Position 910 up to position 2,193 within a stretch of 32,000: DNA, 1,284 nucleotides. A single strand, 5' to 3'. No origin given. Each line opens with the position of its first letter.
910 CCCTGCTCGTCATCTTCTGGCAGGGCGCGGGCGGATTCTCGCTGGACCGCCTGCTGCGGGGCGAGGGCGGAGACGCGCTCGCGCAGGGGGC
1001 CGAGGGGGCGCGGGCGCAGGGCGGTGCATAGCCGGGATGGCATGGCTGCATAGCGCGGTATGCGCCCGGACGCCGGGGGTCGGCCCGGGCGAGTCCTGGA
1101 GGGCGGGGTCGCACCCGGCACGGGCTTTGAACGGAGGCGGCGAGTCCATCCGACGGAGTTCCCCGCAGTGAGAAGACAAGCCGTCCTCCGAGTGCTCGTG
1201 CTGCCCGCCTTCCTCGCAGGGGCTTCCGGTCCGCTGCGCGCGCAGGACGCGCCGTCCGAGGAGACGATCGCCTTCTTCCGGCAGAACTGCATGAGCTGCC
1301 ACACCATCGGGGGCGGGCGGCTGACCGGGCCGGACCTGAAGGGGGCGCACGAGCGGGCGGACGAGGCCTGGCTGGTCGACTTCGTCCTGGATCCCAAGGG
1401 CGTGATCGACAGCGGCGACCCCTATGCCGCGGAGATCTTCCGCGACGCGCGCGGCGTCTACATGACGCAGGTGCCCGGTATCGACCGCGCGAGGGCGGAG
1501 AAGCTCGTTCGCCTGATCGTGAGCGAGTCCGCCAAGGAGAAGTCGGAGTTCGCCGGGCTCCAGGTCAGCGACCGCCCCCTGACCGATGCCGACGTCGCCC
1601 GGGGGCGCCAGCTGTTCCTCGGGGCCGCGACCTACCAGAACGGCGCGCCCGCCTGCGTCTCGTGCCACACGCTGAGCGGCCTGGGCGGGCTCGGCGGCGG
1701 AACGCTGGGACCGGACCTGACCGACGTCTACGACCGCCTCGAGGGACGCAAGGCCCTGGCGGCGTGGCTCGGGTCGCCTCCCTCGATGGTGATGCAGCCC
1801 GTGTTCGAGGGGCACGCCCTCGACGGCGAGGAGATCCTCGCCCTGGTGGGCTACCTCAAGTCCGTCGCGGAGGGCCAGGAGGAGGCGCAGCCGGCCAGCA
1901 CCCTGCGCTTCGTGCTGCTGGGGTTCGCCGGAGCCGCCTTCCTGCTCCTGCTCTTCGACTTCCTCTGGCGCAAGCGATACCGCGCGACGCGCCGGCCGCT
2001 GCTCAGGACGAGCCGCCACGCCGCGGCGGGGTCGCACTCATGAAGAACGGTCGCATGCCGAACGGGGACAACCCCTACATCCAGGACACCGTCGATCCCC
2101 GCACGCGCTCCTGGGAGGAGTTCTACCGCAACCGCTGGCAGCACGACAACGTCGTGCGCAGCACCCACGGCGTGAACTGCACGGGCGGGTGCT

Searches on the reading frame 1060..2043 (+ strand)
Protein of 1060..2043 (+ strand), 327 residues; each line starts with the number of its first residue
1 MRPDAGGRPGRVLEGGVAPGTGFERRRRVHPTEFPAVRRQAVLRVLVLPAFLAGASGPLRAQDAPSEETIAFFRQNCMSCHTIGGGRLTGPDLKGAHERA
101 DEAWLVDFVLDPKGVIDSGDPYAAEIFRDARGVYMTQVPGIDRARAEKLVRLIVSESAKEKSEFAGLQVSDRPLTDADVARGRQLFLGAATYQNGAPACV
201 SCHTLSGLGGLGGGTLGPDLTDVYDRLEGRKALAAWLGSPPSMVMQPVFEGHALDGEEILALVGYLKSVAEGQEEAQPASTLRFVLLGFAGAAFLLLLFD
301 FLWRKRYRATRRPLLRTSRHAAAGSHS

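Call 3: search_protein_families(library=pfam, proteins=[window:1060-2043:+])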
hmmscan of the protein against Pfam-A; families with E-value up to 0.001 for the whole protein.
window:1060-2043:+ (327 aa): 2 families
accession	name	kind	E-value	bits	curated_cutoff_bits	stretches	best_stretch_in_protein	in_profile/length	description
PF00034.26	Cytochrom_C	-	1.6e-14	55.4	21.3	2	72-129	7-66/90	Cytochrome c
PF13442.11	Cytochrome_CBB3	-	3.1e-09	37.5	27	0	71-113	8-45/68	Cytochrome C oxidase, cbb3-type, subunit III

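Call 23: search_protein_families(library=ncbifam, proteins=[window:1060-2043:+], max_evalue=0.00001)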
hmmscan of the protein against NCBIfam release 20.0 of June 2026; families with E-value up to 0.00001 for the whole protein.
window:1060-2043:+ (327 aa): 4 families
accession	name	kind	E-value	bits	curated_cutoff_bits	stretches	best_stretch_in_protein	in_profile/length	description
TIGR04485.1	thiosulf_SoxX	equivalog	2.1e-12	47.6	61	0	198-268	4-77/78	sulfur oxidation c-type cytochrome SoxX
TIGR02603.1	CxxCH_TIGR02603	domain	1.3e-11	44.6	68.15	0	72-119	9-57/134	putative heme-binding domain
NF050122.1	bc1_QcrC_actin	exception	1.8e-08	34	200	0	174-274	131-216/253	cytochrome bc1 complex diheme cytochrome c subunit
NF045773.1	cytochro_C550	exception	2.4e-06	27.5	125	0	63-118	46-101/118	cytochrome c550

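Call 45: find_homologous_proteins(query=window:1168-2043:+)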
Query window:1168-2043:+ (291 aa): 2376 proteins with E <= 0.001 among 8000 candidates; the best 120 are listed.
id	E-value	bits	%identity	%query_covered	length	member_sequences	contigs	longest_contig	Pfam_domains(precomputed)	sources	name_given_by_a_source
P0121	9.4e-190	647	100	100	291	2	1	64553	PF13442.12,PF00034.27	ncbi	-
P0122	3.8e-151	520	78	100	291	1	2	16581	PF13442.12,PF00034.27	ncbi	-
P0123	6.9e-150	516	78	100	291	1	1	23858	PF13442.12,PF00034.27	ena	-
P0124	2.5e-148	511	80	92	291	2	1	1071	PF13442.12,PF00034.27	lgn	-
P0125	9.3e-148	509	76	94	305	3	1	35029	PF13442.12,PF00034.27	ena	-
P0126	2.6e-147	508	77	99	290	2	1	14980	PF13442.12,PF00034.27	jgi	jgi:mono/diheme cytochrome c family protein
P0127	5.7e-147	507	76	100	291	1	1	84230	PF13442.12,PF00034.27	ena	-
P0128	3.4e-145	501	79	93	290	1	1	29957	PF13442.12,PF00034.27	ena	-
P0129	2.1e-144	498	75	99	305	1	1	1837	PF13442.12,PF00034.27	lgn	-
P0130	1.1e-143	496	78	94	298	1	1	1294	PF13442.12,PF00034.27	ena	-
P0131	9.2e-143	493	75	93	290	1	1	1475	PF13442.12,PF00034.27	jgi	jgi:mono/diheme cytochrome c family protein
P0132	3.3e-142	491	78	92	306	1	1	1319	PF13442.12,PF00034.27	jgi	jgi:mono/diheme cytochrome c family protein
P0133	3.7e-142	491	74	100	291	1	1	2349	PF13442.12,PF00034.27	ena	-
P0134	4.8e-142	490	76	94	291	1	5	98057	PF13442.12,PF00034.27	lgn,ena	-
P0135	1.6e-141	489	73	99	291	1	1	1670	PF13442.12,PF00034.27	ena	-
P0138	2.7e-140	485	76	95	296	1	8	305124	PF13442.12,PF00034.27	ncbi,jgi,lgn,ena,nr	ncbi:MAG: hypothetical protein CMJ84_15130 [Planctomycetes bacterium]|jgi:mono/diheme cytochrome c f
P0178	6.0e-103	362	63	86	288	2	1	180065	PF13442.12,PF00034.27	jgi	-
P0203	5.2e-100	352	60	92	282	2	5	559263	PF13442.12,PF00034.27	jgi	-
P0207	8.1e-100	352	62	89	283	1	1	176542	PF13442.12,PF00034.27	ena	-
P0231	9.1e-98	345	60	89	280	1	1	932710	PF13442.12,PF00034.27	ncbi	-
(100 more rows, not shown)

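Call 46: find_encoding_contigs(protein=P0138, flank=10000, max_places=1)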
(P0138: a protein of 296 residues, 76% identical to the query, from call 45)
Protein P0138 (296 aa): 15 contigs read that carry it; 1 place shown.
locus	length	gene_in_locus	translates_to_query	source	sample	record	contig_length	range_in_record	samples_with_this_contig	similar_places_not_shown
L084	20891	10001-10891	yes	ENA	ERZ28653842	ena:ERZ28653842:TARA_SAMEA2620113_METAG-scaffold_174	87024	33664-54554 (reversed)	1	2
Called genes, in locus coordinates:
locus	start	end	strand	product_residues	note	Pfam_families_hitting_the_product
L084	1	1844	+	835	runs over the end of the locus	PF01839:FG-GAP (faint), PF13517:FG-GAP_3, PF07593:UnbV_ASPIC, PF13432:TPR_16, PF14559:TPR_19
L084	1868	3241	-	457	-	PF00115:COX1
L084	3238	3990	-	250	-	PF00034:Cytochrom_C (faint), PF13442:Cytochrome_CBB3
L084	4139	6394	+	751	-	PF00672:HAMP, PF00512:HisKA, PF02518:HATPase_c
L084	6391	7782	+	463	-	PF00072:Response_reg, PF00158:Sigma54_activat, PF14532:Sigma54_activ_2, PF07728:AAA_5, PF25601:AAA_lid_14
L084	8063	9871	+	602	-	PF07690:MFS_1, PF07681:DoxX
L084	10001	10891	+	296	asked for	PF00034:Cytochrom_C (weak), PF13442:Cytochrome_CBB3 (faint), PF00034:Cytochrom_C (weak)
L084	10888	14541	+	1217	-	PF00384:Molybdopterin, PF28599:NarG_dom_V, PF01568:Molydop_binding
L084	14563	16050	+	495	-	PF12797:Fer4_2 (faint), PF12838:Fer4_7 (weak), PF13237:Fer4_10, PF13247:Fer4_11, PF14711:Nitr_red_bet_C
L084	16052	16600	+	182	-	PF02613:Nitrate_red_del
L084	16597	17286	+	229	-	PF02665:Nitrate_red_gam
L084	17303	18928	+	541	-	PF07690:MFS_1 (weak)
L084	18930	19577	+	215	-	PF02085:Cytochrom_CIII (faint), PF14537:Cytochrom_c3_2 (faint), PF14522:Cytochrome_C7 (weak)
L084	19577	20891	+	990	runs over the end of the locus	PF13183:Fer4_8 (faint), PF13187:Fer4_9 (faint), PF04879:Molybdop_Fe4S4 (weak), PF13247:Fer4_11 (faint), PF12838:Fer4_7 (weak)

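Call 47: find_encoding_contigs(protein=P0231, flank=10000, max_places=1)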
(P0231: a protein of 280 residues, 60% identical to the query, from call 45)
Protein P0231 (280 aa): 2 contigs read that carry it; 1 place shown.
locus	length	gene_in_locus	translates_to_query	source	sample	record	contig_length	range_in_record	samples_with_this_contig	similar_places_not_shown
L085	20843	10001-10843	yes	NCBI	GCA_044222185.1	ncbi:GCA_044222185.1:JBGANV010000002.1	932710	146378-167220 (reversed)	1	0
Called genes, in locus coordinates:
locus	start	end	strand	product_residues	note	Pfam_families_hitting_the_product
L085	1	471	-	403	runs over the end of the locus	PF00534:Glycos_transf_1 (weak), PF13692:Glyco_trans_1_4, PF13524:Glyco_trans_1_2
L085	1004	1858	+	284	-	PF00534:Glycos_transf_1, PF13692:Glyco_trans_1_4, PF13524:Glyco_trans_1_2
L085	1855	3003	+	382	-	PF13439:Glyco_transf_4, PF13579:Glyco_trans_4_4, PF20706:GT4-conflict, PF00534:Glycos_transf_1, PF13692:Glyco_trans_1_4, PF13524:Glyco_trans_1_2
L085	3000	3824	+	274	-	PF10127:RlaP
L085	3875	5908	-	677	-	-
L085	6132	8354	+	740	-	PF00672:HAMP, PF00512:HisKA, PF02518:HATPase_c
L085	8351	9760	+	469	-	PF00072:Response_reg, PF00158:Sigma54_activat, PF14532:Sigma54_activ_2, PF07728:AAA_5, PF25601:AAA_lid_14, PF02954:HTH_8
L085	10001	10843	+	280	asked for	PF00034:Cytochrom_C (weak), PF13442:Cytochrome_CBB3 (faint)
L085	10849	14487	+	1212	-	PF00384:Molybdopterin, PF28599:NarG_dom_V, PF01568:Molydop_binding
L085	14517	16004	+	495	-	PF12797:Fer4_2 (faint), PF12838:Fer4_7 (weak), PF13237:Fer4_10, PF13247:Fer4_11, PF14711:Nitr_red_bet_C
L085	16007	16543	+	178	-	PF02613:Nitrate_red_del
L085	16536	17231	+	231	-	PF02665:Nitrate_red_gam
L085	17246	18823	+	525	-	PF07690:MFS_1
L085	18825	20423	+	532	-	PF07690:MFS_1 (weak)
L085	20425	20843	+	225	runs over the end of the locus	PF02085:Cytochrom_CIII (faint), PF14522:Cytochrome_C7 (weak), PF14537:Cytochrom_c3_2 (weak)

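Call 54: search_dna_similar(query=window:1168-2043:+, collection=plasmids, mode=protein, max_rows=15)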
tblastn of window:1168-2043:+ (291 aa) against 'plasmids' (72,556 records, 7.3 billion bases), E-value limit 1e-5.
Records with a match: 19; places in all: 20; records where one place covers at least 80% of the query: 0.
Best place of each record, by identity: <60% 19.
By first word of the organism name: Thermus 13; Paraburkholderia 3; Comamonadaceae 1; Fuscovulum 1; Spirosoma 1.
By predicted mobility (MOB-suite, as given by PLSDB): non-mobilizable 19.
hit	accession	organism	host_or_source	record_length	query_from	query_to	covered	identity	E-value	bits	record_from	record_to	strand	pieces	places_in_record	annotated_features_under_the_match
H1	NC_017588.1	Thermus thermophilus JL-18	-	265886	35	244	72%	34.0%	3e-10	68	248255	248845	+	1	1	c-type cytochrome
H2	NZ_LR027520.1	Thermus thermophilus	-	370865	35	244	72%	33.5%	1e-9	66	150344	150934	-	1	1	c-type cytochrome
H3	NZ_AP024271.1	Thermus thermophilus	-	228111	35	244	72%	33.0%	2e-8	62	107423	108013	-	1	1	cytochrome c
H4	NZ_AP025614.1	Thermus thermophilus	-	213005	35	244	72%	32.4%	9e-10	67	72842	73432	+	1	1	c-type cytochrome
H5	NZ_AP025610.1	Thermus thermophilus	-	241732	35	244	72%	32.4%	9e-10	67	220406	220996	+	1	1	c-type cytochrome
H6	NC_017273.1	Thermus thermophilus SG0.5JP17-16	-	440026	35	244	72%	32.4%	9e-10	67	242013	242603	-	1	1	c-type cytochrome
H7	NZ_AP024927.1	Thermus thermophilus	-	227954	35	244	72%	32.4%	1e-9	66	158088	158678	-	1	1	c-type cytochrome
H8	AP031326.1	Thermus thermophilus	-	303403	35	244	72%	32.4%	1e-9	66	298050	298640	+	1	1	hypothetical protein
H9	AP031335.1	Thermus thermophilus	-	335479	35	244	72%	32.4%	1e-9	66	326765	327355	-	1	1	hypothetical protein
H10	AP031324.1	Thermus thermophilus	-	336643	35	244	72%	32.4%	1e-9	66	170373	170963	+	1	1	hypothetical protein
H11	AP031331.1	Thermus thermophilus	-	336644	35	244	72%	32.4%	1e-9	66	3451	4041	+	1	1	hypothetical protein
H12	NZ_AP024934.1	Thermus thermophilus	-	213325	35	244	72%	32.0%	1e-9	66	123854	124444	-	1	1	c-type cytochrome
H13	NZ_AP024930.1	Thermus thermophilus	-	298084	35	244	72%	32.0%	1e-9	66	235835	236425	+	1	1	c-type cytochrome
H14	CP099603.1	Comamonadaceae bacterium OTU4NAUVB1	Arabidopsis thaliana,pure culture,leaf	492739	36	125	31%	38.9%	4e-11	71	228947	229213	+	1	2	SCO family protein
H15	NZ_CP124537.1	Fuscovulum ytuae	pure culture,sediment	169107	35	117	29%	34.9%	8e-6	54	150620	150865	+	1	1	SCO family protein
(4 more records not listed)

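Call 56: get_annotated_region(hit=H1, flank=9000)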
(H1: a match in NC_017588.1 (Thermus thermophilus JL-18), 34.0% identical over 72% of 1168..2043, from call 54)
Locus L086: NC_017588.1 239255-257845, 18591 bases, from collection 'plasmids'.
description: Thermus thermophilus JL-18 plasmid pTTJL1801, complete sequence
organism: Thermus thermophilus JL-18 (NCBI taxid 798128)
taxonomy: Bacteria; Deinococcota; Deinococci; Thermales; Thermaceae; Thermus; Thermus thermophilus; Thermus thermophilus JL-18
host: -; source: -; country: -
typing (MOB-suite, as given by PLSDB): non-mobilizable; replicon rep_cluster_1121
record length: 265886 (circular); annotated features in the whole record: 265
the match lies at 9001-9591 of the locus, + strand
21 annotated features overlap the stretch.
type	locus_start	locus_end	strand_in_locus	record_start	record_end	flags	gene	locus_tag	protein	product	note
CDS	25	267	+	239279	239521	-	-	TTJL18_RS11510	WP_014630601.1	hypothetical protein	-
CDS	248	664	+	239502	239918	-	-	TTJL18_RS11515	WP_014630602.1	TA system VapC family ribonuclease toxin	-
CDS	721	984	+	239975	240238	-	-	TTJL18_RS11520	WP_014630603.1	ferredoxin family protein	-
CDS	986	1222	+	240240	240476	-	-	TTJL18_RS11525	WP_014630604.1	hypothetical protein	-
CDS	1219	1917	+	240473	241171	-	-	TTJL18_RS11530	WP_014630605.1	succinate dehydrogenase iron-sulfur subunit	-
CDS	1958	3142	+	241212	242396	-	-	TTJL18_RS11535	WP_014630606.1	NAD(P)/FAD-dependent oxidoreductase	-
CDS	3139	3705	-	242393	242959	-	-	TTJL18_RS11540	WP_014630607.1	hypothetical protein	-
CDS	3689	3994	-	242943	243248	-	-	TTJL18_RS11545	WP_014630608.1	hypothetical protein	-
CDS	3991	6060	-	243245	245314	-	feoB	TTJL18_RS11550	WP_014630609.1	ferrous iron transport protein B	GO:0006826 - iron ion transport [Evidence IEA]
CDS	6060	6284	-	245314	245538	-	-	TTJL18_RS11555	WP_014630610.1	FeoA family protein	GO:0006811 - monoatomic ion transport [Evidence IEA]; GO:0055072 - obsolete iron ion homeostasis [Evidence IEA]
CDS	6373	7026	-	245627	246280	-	-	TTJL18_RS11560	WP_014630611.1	Crp/Fnr family transcriptional regulator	GO:0006355 - regulation of DNA-templated transcription [Evidence IEA]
CDS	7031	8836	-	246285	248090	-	-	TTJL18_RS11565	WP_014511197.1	GAF domain-containing protein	-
CDS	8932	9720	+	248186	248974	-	-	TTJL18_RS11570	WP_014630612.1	c-type cytochrome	-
CDS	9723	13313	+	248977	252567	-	-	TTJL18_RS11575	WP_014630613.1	nitrate reductase subunit alpha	GO:0009061 - anaerobic respiration [Evidence IEA]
CDS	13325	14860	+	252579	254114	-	narH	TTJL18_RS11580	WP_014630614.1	nitrate reductase subunit beta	GO:0009061 - anaerobic respiration [Evidence IEA]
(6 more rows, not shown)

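Call 78: search_protein_families(library=pfam, proteins=[L084:1868-3241:-, L084:3238-3990:-], max_evalue=0.0001)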
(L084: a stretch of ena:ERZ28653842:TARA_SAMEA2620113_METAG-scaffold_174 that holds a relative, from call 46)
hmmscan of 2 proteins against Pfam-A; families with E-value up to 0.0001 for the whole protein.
L084:1868-3241:- (457 aa): 1 family
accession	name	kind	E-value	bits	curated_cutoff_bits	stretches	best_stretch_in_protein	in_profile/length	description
PF00115.25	COX1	-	2e-14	53.7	34.8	1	11-429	1-386/436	Cytochrome C and Quinol oxidase polypeptide I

L084:3238-3990:- (250 aa): 2 families
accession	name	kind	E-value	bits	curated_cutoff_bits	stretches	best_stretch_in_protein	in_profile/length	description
PF13442.11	Cytochrome_CBB3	-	2.2e-16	60.4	27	2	39-107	3-67/68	Cytochrome C oxidase, cbb3-type, subunit III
PF00034.26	Cytochrom_C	-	1.8e-11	45.6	21.3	0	145-219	1-89/90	Cytochrome c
